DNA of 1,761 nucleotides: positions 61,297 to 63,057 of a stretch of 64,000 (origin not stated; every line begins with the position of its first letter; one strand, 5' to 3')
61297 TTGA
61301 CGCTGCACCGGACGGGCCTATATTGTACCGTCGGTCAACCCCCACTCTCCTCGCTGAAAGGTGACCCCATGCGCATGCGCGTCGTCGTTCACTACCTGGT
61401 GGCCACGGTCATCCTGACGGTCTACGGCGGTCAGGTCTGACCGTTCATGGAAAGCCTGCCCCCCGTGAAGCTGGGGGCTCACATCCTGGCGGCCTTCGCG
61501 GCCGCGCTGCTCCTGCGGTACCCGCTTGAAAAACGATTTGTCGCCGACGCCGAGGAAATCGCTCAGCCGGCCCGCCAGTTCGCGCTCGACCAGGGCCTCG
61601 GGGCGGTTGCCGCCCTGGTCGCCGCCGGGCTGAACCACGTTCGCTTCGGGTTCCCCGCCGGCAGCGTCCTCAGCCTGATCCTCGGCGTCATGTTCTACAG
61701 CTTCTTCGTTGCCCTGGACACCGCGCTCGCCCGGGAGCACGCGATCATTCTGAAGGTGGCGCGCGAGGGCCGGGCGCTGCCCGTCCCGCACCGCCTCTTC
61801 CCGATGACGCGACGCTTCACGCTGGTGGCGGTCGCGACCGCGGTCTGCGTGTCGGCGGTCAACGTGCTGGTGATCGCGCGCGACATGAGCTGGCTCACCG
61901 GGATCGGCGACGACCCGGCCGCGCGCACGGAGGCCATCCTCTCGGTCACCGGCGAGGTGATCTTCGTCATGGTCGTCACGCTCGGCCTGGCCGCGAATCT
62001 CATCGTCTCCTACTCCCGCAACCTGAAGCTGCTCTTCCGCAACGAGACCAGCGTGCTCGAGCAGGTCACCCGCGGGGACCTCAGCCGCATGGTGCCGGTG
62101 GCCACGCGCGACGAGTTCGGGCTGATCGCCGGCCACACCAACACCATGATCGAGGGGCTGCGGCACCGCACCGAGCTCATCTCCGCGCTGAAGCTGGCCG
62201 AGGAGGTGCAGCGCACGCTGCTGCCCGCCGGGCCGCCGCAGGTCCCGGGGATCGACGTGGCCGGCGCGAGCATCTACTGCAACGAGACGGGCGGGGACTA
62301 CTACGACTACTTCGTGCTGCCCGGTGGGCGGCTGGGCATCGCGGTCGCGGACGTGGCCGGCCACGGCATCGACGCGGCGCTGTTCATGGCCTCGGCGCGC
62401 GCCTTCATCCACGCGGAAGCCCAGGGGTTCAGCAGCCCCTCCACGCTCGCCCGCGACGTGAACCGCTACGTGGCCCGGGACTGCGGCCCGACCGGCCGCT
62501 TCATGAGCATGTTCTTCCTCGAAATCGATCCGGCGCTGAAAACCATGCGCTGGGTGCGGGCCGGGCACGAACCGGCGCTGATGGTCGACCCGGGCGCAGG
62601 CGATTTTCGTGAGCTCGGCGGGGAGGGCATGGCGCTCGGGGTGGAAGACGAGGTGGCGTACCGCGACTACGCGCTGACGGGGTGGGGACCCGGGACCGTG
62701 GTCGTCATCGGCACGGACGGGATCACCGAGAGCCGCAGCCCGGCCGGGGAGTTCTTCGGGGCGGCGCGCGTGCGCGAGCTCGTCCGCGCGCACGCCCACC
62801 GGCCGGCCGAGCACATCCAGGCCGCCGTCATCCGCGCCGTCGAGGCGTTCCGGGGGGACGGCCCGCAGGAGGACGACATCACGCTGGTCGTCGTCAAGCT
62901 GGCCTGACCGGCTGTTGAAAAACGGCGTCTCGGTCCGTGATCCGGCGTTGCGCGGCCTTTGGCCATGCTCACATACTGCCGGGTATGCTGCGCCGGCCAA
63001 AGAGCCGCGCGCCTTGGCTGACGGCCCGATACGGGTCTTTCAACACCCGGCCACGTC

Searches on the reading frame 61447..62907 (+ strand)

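Call 44: search_protein_families(library=pfam, proteins=[window:61447-62907:+], max_evalue=0.00001)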
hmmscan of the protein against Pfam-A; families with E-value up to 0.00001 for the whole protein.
window:61447-62907:+ (486 aa): 2 families
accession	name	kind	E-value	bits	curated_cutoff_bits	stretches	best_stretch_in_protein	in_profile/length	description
PF07228.17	SpoIIE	-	4.6e-45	154.4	25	1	292-485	1-191/192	Stage II sporulation protein E (SpoIIE)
PF20970.2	MASE10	-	1.4e-20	74.4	27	1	1-173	20-186/186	MASE10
